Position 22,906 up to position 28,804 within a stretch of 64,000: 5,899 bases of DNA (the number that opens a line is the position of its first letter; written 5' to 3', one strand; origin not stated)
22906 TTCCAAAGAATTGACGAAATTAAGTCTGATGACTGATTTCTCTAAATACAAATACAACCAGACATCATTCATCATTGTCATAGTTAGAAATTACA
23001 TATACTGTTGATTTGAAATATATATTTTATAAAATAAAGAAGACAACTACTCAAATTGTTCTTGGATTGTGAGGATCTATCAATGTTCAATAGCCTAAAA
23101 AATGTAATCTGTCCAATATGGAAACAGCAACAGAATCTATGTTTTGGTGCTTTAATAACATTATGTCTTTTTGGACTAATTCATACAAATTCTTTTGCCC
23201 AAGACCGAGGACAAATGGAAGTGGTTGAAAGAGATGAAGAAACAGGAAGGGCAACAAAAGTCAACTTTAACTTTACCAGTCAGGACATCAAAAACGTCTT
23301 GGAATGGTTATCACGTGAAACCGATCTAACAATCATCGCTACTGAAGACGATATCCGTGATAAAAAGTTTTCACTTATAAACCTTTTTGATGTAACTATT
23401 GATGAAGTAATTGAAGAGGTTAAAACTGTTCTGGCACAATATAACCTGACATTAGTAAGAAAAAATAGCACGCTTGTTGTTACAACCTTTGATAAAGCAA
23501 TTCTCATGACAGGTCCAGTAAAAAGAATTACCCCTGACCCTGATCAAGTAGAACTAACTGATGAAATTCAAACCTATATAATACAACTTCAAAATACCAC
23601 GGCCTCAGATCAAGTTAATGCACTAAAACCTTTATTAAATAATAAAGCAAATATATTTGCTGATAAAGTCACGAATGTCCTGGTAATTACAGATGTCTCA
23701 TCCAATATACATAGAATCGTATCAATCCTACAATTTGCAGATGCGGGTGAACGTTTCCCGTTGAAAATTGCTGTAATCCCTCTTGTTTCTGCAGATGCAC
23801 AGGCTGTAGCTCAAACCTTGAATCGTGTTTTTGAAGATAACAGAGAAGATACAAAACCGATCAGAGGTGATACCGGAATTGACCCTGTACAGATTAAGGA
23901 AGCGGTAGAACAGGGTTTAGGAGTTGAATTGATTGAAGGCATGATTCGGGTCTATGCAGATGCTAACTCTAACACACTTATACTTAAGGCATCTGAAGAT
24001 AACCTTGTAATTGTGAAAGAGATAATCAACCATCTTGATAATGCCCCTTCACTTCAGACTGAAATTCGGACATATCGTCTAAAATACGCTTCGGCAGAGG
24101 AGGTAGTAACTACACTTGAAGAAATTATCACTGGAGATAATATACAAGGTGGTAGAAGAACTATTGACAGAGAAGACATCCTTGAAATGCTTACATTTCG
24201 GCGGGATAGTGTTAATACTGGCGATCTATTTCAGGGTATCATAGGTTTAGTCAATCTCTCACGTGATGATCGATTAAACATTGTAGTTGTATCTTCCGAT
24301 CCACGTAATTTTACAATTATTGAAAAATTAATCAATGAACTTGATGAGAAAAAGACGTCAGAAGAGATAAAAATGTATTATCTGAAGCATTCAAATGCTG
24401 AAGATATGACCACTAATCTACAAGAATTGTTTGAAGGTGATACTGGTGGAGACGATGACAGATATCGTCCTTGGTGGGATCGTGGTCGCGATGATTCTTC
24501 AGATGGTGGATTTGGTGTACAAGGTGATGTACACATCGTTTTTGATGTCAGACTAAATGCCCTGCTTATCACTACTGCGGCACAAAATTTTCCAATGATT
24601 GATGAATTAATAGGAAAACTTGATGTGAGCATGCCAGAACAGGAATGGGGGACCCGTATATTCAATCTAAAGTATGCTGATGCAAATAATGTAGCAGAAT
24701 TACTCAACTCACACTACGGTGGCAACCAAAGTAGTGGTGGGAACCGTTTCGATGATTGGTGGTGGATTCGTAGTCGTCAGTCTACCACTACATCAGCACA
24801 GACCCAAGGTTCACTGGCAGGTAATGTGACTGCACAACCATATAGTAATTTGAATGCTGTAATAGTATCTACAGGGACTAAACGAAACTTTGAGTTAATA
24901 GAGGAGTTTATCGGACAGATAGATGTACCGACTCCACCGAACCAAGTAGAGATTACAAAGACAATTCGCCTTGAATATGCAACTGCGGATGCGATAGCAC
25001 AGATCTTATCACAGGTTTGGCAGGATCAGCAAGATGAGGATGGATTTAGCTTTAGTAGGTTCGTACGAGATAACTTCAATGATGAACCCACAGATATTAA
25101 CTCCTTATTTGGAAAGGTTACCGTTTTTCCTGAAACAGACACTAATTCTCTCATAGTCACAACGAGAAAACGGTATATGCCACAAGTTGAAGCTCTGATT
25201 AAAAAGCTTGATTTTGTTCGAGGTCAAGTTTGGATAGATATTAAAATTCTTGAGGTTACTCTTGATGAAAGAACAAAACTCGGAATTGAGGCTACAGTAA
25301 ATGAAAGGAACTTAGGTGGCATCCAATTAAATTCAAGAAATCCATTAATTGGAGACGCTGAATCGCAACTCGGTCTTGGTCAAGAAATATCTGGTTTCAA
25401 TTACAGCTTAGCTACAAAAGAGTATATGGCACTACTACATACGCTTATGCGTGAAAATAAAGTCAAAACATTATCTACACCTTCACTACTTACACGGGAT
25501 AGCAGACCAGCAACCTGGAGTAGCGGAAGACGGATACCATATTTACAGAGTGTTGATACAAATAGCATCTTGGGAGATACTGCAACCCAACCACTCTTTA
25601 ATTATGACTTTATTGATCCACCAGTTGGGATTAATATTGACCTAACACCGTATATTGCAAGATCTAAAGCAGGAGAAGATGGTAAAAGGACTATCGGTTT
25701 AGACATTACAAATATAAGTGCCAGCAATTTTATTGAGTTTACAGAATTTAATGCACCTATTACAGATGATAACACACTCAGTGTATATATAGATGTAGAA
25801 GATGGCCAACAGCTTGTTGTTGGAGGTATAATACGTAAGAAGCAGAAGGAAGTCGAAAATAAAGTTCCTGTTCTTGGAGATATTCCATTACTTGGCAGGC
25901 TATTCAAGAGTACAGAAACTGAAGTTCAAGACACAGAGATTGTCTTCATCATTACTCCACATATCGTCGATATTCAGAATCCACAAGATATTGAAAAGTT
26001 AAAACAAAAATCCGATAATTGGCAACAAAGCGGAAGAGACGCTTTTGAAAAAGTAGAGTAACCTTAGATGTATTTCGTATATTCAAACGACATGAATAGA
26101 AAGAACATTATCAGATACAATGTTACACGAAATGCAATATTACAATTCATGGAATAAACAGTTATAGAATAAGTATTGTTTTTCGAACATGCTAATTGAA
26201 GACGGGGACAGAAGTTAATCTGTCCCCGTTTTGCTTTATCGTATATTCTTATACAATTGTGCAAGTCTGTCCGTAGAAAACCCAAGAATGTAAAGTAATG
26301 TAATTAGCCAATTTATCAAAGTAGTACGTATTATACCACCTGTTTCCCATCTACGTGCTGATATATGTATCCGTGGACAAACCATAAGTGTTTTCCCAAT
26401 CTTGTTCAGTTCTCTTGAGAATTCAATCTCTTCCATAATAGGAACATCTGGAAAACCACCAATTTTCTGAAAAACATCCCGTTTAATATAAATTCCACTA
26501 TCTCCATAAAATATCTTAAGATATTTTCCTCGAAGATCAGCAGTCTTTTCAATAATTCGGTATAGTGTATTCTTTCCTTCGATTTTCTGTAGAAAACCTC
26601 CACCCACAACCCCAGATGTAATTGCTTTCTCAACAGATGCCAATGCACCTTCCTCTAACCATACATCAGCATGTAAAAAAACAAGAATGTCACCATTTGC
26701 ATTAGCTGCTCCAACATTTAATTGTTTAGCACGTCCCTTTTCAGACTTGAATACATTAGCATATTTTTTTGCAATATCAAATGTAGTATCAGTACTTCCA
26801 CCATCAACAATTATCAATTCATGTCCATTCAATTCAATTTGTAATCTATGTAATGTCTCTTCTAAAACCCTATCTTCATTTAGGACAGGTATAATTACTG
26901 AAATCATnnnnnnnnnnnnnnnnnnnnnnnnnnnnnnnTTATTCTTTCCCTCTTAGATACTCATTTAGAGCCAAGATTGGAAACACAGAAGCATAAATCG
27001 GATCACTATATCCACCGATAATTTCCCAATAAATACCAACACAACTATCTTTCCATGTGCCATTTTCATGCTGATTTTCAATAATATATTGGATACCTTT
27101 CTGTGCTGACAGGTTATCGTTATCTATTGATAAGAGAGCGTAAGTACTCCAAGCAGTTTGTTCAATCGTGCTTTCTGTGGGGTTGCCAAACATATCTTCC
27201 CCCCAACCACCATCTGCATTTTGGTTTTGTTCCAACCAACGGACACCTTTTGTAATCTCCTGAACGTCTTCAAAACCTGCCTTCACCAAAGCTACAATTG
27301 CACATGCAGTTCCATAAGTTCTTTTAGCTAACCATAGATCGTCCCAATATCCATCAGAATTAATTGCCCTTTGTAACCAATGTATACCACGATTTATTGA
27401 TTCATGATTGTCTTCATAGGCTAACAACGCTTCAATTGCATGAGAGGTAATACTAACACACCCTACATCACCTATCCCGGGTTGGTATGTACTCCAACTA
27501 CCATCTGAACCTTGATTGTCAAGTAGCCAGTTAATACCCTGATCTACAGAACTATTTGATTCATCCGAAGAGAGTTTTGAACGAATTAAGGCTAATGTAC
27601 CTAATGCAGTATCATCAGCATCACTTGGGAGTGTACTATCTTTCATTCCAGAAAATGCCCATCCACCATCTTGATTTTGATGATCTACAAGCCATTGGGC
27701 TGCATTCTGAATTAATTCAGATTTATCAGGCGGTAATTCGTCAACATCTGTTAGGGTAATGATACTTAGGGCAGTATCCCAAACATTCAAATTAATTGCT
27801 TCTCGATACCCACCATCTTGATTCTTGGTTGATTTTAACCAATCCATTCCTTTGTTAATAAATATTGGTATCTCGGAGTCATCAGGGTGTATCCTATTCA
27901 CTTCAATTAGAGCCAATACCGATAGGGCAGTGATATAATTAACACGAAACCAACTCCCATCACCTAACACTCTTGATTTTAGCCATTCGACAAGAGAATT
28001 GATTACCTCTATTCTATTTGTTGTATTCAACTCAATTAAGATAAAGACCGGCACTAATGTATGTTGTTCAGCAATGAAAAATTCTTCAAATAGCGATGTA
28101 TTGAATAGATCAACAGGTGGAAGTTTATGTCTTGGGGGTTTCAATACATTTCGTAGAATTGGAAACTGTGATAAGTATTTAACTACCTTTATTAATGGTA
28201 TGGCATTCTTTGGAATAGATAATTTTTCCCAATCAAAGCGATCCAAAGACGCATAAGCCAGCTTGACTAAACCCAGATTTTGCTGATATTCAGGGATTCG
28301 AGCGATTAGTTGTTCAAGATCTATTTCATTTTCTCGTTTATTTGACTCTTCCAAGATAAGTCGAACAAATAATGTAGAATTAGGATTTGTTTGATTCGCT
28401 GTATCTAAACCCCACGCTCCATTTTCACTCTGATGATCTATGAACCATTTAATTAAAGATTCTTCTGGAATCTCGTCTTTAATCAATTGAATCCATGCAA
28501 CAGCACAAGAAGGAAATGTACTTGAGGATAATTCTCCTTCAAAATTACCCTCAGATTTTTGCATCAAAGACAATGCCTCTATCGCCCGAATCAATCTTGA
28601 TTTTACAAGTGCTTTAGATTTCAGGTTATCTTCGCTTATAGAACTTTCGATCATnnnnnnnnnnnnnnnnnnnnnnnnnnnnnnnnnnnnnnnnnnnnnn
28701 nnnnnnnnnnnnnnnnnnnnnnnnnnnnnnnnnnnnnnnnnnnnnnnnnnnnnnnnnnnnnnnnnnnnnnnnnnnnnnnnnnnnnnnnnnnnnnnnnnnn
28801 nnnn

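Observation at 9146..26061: Complete T2SS/T4P-like cluster with non-canonical order (E-F-G-H-I-J-K-L-?-D-D) and no gspC or prepilin peptidase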

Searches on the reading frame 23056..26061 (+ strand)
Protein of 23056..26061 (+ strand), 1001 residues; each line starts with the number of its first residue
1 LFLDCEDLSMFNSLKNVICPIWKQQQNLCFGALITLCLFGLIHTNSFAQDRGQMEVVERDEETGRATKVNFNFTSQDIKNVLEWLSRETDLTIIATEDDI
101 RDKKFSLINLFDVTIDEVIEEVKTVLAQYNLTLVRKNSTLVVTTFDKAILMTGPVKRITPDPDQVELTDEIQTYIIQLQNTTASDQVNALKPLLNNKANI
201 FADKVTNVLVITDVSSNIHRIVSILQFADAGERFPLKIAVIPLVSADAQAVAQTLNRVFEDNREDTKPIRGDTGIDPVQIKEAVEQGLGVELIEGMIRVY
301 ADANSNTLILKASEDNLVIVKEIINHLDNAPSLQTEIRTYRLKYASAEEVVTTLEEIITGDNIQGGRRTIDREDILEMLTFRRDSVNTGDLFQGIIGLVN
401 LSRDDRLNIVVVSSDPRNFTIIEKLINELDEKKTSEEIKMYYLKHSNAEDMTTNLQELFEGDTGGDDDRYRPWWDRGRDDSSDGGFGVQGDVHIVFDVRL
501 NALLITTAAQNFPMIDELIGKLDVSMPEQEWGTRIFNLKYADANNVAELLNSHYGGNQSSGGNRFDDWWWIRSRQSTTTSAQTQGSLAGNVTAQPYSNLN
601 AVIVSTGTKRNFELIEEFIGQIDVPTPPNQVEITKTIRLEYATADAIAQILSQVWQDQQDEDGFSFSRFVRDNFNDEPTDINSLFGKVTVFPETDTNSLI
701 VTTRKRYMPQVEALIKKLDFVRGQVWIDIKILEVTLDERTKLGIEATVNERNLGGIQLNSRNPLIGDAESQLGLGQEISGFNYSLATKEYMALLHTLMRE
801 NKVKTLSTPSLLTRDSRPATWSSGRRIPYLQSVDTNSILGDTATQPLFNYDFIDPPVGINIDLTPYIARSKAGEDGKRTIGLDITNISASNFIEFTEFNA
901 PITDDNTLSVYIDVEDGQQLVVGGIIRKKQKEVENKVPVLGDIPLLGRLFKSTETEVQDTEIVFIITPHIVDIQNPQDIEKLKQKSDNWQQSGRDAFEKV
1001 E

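Call 58: search_protein_families(library=pfam, proteins=[window:23056-26061:+], max_evalue=0.001)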
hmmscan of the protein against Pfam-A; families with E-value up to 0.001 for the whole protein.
window:23056-26061:+ (1001 aa): 2 families
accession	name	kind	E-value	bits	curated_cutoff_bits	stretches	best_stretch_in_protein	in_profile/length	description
PF03958.22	Secretin_N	-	7.5e-70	231.5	28.2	6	533-626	1-67/69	Bacterial type II/III secretion system short domain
PF00263.26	Secretin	-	6.7e-35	120.6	27.5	1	797-972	2-169/169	Bacterial type II and III secretion system protein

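Call 81: search_protein_families(library=ncbifam, proteins=[window:23056-26061:+], max_evalue=0.01)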
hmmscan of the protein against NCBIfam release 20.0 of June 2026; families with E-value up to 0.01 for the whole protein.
window:23056-26061:+ (1001 aa): 9 families
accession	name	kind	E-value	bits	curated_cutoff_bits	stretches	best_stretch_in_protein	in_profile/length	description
TIGR02517.1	type_II_gspD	equivalog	6.3e-112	375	351.35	3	493-981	125-598/600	type II secretion system secretin GspD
TIGR02515.1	IV_pilus_PilQ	subfamily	1.6e-57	195.5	284.35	3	634-971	99-427/428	type IV pilus secretin PilQ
TIGR02516.1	type_III_yscC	equivalog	4.3e-45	154.1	238.45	2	687-972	198-462/463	type III secretion system outer membrane ring subunit SctC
TIGR02519.1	pilus_MshL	equivalog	2.1e-35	122.1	250.2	1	696-971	7-290/290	pilus (MSHA type) biogenesis protein MshL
NF010083.0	PRK13568.1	equivalog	2.7e-31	108.8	554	2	670-971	136-417/419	DNA uptake porin HofQ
NF011873.0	PRK15346.1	equivalog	4.4e-27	94.9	524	3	904-971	427-494/499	EscC/YscC/HrcC family type III secretion system outer membrane ring protein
NF042912.1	Amuc_1098_fam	equivalog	8.9e-22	76.9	750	1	897-972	722-797/805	Amuc_1098 family type IV pilus outer membrane protein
NF007851.2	PRK10560.1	exception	1.1e-21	77.1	598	1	687-973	143-411/412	DNA uptake porin HofQ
TIGR02520.1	pilus_B_mal_scr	equivalog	6.4e-06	25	287.65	1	693-968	242-511/513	PilN family type IVB pilus formation outer membrane protein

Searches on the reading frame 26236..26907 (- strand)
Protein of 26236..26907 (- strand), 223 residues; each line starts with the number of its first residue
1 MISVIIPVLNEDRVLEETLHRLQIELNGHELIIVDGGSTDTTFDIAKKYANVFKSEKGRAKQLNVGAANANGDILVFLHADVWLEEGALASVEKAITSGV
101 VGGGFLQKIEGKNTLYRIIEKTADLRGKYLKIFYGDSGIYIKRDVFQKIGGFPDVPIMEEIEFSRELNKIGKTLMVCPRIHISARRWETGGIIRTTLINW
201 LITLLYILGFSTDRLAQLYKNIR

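Call 8: search_protein_families(library=pfam, proteins=[window:26236-26907:-], max_evalue=0.001)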
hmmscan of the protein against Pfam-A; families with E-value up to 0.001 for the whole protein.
window:26236-26907:- (223 aa): 3 families
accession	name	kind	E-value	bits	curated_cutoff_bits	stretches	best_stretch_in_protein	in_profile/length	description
PF00535.33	Glycos_transf_2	-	6.7e-20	72.1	23.3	1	3-149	1-167/168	Glycosyl transferase family 2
PF10111.15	Glyco_tranf_2_2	-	1.8e-07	31.4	27.3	1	3-98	1-108/276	Glycosyltransferase like family 2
PF13641.12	Glyco_tranf_2_3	-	0.00063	20.3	27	0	2-96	3-111/230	Glycosyltransferase like family 2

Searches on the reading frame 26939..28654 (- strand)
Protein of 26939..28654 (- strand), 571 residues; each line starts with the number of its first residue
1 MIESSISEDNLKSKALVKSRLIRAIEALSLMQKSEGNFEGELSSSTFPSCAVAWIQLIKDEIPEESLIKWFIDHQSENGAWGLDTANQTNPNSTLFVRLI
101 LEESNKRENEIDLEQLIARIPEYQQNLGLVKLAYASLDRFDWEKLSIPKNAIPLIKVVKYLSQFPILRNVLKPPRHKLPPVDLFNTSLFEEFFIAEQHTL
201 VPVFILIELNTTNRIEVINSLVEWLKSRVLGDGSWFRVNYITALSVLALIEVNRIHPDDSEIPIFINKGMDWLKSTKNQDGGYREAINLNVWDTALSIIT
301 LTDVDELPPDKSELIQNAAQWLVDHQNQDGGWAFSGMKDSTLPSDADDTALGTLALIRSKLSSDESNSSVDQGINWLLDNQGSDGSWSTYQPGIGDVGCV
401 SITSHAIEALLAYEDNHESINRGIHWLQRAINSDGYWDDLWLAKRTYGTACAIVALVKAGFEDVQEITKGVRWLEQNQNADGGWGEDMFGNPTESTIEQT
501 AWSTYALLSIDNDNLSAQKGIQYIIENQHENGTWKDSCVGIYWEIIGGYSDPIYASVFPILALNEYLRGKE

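Call 8: search_protein_families(library=pfam, proteins=[window:26939-28654:-], max_evalue=0.001)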
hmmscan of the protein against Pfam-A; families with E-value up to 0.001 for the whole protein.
window:26939-28654:- (571 aa): 5 families
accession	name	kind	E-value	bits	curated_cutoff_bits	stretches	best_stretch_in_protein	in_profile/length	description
PF13243.12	SQHop_cyclase_C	-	7.3e-49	167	26.1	3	396-567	135-318/319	Squalene-hopene cyclase C-terminal domain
PF13249.12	SQHop_cyclase_N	-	5e-17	62.5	26.2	1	266-334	1-66/291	Squalene-hopene cyclase N-terminal domain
PF00432.27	Prenyltrans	-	1.1e-14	55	26.5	2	354-530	39-211/304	Prenyltransferase alpha-alpha toroid domain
PF07678.20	TED_complement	-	6.4e-12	45.6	22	1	265-484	64-296/312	A-macroglobulin TED domain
PF09492.16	Pec_lyase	-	1.3e-05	25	22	0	326-394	20-88/292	Pectic acid lyase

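Call 81: search_protein_families(library=ncbifam, proteins=[window:26939-28654:-], max_evalue=0.01)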
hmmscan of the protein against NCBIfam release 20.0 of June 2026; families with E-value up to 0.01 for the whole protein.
window:26939-28654:- (571 aa): 6 families
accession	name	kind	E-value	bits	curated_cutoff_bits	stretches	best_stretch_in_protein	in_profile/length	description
TIGR01787.1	squalene_cyclas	subfamily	2.8e-50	171.6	322.7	4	399-566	436-620/622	squalene/oxidosqualene cyclases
TIGR01507.1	hopene_cyclase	equivalog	2.7e-42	145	431.1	2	291-567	319-634/640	squalene--hopene cyclase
TIGR03463.1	osq_cycl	subfamily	3.9e-35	121.3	851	2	397-564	447-632/634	2,3-oxidosqualene cyclase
NF053823.1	SCO2321_fam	equivalog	3.9e-26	91.9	300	3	445-487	100-141/405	SCO2321 family membrane protein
TIGR04277.1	squa_tetra_cyc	equivalog_domain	1.7e-19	69.8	500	1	394-567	431-621/624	tetrahymanol synthase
TIGR02474.1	pec_lyase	equivalog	6.8e-06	25.9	189.8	0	328-393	28-93/295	pectate lyase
